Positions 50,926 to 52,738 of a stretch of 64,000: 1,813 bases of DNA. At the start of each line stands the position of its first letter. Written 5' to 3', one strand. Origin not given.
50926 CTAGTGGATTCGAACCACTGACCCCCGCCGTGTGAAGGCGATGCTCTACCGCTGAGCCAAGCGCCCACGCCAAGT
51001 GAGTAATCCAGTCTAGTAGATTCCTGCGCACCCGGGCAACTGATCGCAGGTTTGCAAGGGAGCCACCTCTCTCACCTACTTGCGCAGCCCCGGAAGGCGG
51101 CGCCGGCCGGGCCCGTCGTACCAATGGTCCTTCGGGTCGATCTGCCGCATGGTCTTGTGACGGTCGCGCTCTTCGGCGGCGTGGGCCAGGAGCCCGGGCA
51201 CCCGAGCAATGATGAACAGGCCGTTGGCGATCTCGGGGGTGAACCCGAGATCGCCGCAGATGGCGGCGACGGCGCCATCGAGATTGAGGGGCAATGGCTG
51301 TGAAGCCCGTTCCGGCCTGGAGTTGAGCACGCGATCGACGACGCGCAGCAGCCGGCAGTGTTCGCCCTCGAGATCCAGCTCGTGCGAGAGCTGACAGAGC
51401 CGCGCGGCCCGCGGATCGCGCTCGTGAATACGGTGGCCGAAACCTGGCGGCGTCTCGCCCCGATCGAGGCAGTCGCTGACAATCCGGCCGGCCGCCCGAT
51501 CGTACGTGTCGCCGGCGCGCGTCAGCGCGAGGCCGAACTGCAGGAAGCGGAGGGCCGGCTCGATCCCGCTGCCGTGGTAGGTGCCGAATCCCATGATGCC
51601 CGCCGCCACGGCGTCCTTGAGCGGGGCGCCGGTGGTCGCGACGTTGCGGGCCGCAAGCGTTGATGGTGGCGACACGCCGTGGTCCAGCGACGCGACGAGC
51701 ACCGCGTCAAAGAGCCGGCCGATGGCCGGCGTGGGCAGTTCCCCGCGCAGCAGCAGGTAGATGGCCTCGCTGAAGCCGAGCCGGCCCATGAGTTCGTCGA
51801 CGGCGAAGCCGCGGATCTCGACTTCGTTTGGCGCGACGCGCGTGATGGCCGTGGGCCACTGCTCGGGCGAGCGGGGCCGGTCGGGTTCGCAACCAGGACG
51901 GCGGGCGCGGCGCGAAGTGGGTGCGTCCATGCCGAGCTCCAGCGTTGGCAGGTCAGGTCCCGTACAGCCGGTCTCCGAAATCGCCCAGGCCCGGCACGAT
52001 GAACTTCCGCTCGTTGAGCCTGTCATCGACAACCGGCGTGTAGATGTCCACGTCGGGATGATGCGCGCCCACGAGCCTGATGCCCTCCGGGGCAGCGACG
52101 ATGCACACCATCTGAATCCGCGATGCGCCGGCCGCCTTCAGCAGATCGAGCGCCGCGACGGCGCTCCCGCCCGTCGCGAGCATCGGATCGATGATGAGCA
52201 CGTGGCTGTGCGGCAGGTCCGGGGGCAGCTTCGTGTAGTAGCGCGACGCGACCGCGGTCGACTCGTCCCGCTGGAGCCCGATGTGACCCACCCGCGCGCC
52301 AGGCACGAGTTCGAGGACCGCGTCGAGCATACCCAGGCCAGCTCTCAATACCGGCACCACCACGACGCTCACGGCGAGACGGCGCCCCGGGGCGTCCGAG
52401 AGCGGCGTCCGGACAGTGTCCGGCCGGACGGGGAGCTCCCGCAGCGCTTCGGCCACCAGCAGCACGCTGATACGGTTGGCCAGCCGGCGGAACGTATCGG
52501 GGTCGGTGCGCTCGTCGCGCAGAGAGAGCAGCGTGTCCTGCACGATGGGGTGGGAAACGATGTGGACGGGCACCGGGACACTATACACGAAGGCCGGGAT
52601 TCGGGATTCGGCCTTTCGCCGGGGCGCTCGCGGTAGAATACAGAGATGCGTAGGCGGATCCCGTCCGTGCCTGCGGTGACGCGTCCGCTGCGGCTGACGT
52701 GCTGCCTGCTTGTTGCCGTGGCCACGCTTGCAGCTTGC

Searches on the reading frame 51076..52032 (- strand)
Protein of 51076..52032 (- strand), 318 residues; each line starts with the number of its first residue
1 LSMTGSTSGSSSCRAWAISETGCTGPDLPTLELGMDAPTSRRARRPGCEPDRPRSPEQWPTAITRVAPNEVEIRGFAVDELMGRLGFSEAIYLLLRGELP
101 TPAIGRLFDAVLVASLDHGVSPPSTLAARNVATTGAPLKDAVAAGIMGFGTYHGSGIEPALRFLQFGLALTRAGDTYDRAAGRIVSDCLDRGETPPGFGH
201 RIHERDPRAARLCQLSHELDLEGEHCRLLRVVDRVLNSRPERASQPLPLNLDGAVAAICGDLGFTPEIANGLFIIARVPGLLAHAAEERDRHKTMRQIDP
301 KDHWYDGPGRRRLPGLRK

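Call 6: search_protein_families(library=pfam, proteins=[window:51076-52032:-], max_evalue=0.1)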
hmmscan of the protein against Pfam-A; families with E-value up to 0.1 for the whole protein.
window:51076-52032:- (318 aa): 1 family
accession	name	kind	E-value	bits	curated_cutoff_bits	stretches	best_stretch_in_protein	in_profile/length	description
PF00285.26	Citrate_synt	-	3.1e-35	122.3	27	2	100-296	162-355/357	Citrate synthase, C-terminal domain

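Call 11: find_related_loci(query=window:51076-52032:-, collection=genome_contigs, flank=10000)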
Query window:51076-52032:- (318 aa) in genome_contigs; peptide patterns used: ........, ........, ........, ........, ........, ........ (x = any residue, [..] = any of these).
210 stretches matched a pattern; 2 encode a relative of the query (tblastn E <= 1e-3); 2 distinct loci.
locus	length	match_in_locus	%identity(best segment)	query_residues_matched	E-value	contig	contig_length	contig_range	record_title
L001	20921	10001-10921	79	13-318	3e-152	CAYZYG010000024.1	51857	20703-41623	MAG TPA_asm: uncultured Vicinamibacterales bacterium isolate SRP329715_co1_323 genome assembly, contig: NODE_760_length_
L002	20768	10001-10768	42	49-314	1e-63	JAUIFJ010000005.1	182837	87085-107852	MAG: bacterium isolate 8_bin.8 NODE_163_length_182837_cov_1.914641, whole genome shotgun sequence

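Call 31: find_related_loci(query=A1, collection=metagenome_contigs, flank=10000)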
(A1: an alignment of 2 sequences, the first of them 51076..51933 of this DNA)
Query A1 (285 aa) in metagenome_contigs; peptide patterns used: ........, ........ (x = any residue, [..] = any of these).
119 stretches matched a pattern; 17 encode a relative of the query (tblastn E <= 1e-3); 17 distinct loci.
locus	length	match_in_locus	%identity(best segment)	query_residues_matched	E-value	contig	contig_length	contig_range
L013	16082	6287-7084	73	20-285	7e-129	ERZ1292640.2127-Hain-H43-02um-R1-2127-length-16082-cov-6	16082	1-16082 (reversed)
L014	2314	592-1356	75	30-284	5e-133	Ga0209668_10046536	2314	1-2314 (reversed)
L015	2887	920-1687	75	30-285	2e-130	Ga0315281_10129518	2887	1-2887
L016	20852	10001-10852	68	7-285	3e-125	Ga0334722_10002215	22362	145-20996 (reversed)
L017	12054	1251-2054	71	11-276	3e-124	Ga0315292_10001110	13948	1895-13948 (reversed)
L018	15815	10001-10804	71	11-276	3e-124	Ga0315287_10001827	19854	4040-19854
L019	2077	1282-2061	68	26-285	2e-123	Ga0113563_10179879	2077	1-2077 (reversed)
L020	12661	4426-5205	68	26-285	3e-116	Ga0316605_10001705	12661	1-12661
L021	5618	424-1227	66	18-285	2e-115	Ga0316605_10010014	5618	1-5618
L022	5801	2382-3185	66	18-285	4e-115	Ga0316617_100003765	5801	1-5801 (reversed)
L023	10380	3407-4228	53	10-281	1e-82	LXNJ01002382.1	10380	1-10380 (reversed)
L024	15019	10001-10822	53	10-281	4e-82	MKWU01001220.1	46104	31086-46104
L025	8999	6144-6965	53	10-281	4e-82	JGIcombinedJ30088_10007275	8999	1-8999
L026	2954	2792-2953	81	26-79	1e-23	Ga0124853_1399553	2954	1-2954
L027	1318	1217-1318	71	19-52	7e-11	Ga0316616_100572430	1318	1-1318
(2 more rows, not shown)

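Call 53: search_protein_families(library=pfam, proteins=[L016:11250-12548:-, L016:12600-12893:+, L016:13188-15485:-, L016:15950-17695:-, L016:17692-18084:-, L024:14145-15002:-, L024:11215-11649:+], max_evalue=0.01)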
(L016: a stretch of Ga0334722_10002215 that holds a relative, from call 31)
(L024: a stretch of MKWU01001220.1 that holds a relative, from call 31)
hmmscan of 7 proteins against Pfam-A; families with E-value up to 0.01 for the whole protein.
L016:11250-12548:- (432 aa): 1 family
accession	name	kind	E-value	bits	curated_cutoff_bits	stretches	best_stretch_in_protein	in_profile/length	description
PF00589.27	Phage_integrase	-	1.6e-08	34.9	27.1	1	257-408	16-168/172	Phage integrase family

L016:12600-12893:+ (97 aa): 4 families
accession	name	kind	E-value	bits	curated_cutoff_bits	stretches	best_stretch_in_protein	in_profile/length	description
PF13560.12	HTH_31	-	4.4e-11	43.4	27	1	21-74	1-55/64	Helix-turn-helix domain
PF01381.28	HTH_3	-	5.2e-10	39.6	23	1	26-79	1-54/55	Helix-turn-helix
PF12844.13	HTH_19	-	3.8e-06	27.1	30.2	1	24-74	2-52/64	Helix-turn-helix domain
PF13413.12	HTH_25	-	0.0021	18.3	24.6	1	25-78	1-52/62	Helix-turn-helix domain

L016:13188-15485:- (765 aa): 0 families

L016:15950-17695:- (581 aa): 1 family
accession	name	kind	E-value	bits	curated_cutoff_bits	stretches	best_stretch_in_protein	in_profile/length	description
PF05569.17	Peptidase_M56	-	1.1e-22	81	31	1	133-301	101-272/296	BlaR1 peptidase M56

L016:17692-18084:- (130 aa): 2 families
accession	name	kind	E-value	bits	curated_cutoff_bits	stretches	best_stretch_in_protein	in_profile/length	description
PF03965.22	Penicillinase_R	-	6.5e-22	78.5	22.6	1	11-122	2-113/115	Penicillinase repressor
PF01978.25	TrmB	-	0.00047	20.4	25.6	1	11-73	7-64/68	Sugar-specific transcriptional regulator TrmB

L024:14145-15002:- (285 aa): 0 families

L024:11215-11649:+ (144 aa): 0 families

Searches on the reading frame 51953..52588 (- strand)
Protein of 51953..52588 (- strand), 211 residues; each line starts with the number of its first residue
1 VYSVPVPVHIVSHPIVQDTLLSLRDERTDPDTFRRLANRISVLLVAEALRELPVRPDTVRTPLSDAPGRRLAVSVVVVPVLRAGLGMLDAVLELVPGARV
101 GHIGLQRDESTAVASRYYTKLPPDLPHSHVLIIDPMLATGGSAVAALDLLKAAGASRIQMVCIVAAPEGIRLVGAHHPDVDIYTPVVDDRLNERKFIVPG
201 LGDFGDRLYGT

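Call 101: find_encoding_contigs(protein=window:51953-52588:-, flank=10000, max_places=6)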
Protein window:51953-52588:- (211 aa): no gene with exactly this product is on record in the collection.
